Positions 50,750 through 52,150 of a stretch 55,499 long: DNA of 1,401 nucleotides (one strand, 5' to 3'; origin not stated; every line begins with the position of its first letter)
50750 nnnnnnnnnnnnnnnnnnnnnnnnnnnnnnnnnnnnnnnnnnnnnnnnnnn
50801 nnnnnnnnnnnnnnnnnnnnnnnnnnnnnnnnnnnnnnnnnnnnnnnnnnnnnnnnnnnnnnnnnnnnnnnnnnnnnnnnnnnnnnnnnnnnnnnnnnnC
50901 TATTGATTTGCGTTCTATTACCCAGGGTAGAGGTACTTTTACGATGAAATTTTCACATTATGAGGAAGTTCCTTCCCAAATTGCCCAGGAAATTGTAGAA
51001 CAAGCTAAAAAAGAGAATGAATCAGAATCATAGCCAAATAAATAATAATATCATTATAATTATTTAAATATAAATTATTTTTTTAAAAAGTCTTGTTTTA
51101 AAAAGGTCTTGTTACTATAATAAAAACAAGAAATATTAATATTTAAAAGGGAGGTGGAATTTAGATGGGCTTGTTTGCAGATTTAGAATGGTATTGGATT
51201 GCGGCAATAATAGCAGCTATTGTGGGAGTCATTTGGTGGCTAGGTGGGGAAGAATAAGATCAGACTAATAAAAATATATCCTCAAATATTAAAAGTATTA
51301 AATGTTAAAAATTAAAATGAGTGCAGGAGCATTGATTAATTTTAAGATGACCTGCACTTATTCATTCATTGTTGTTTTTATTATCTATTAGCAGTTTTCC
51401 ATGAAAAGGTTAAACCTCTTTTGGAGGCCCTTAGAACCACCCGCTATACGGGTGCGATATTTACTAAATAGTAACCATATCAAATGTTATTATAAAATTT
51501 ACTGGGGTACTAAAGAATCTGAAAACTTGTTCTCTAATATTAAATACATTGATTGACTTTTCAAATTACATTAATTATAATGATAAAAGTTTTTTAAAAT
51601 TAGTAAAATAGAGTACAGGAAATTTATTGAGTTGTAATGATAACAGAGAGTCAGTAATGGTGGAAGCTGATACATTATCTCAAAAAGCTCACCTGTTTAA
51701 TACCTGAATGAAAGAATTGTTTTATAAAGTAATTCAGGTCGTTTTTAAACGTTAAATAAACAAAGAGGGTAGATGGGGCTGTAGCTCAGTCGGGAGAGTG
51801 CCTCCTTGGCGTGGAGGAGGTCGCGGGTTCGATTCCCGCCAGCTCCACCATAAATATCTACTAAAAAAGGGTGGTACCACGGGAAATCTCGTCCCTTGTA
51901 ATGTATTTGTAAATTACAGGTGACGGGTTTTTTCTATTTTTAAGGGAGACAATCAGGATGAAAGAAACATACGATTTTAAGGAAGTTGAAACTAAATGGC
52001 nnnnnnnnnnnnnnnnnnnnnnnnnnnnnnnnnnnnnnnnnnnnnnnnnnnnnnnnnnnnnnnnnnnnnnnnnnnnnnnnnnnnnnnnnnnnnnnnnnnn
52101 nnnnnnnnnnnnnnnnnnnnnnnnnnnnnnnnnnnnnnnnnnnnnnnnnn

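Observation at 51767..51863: tRNA-Ala(GGC) gene nested in the apical loop of Stem III of the leuS T-box leader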

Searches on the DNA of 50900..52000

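Call 51: search_rna_families(source=window, start=50900, end=52000, threshold=evalue, max_evalue=1)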
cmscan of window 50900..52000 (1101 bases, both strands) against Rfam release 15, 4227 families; matches with E-value up to 1: 6.
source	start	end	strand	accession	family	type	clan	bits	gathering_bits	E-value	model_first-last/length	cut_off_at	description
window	51602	51899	+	RF00230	T-box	Cis-reg; leader;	-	101.9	93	4.1e-23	1-219/219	no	T-box leader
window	51775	51850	+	RF00023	tmRNA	Gene;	CL00001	46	47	8e-17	1-374/374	no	transfer-messenger RNA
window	51781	51848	-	RF04354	Plastid-ycf2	Cis-reg;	-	24.5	65.7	0.02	1-75/75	no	Plastid-ycf2 5UTR RNA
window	51823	51873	+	RF04321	tmRNA_permuted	Gene;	-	23.2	47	0.018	36-93/213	no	permuted transfer-messenger RNA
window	51775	51846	+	RF01684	mascRNA-menRNA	Gene;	-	21.2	42.5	0.17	1-56/56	no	MALAT1-associated small cytoplasmic RNA/MEN beta RNA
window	51882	51933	+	RF03664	MIR6288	Gene; miRNA;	-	20.6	74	0.4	1-92/92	no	MIR6288 microRNA precursor family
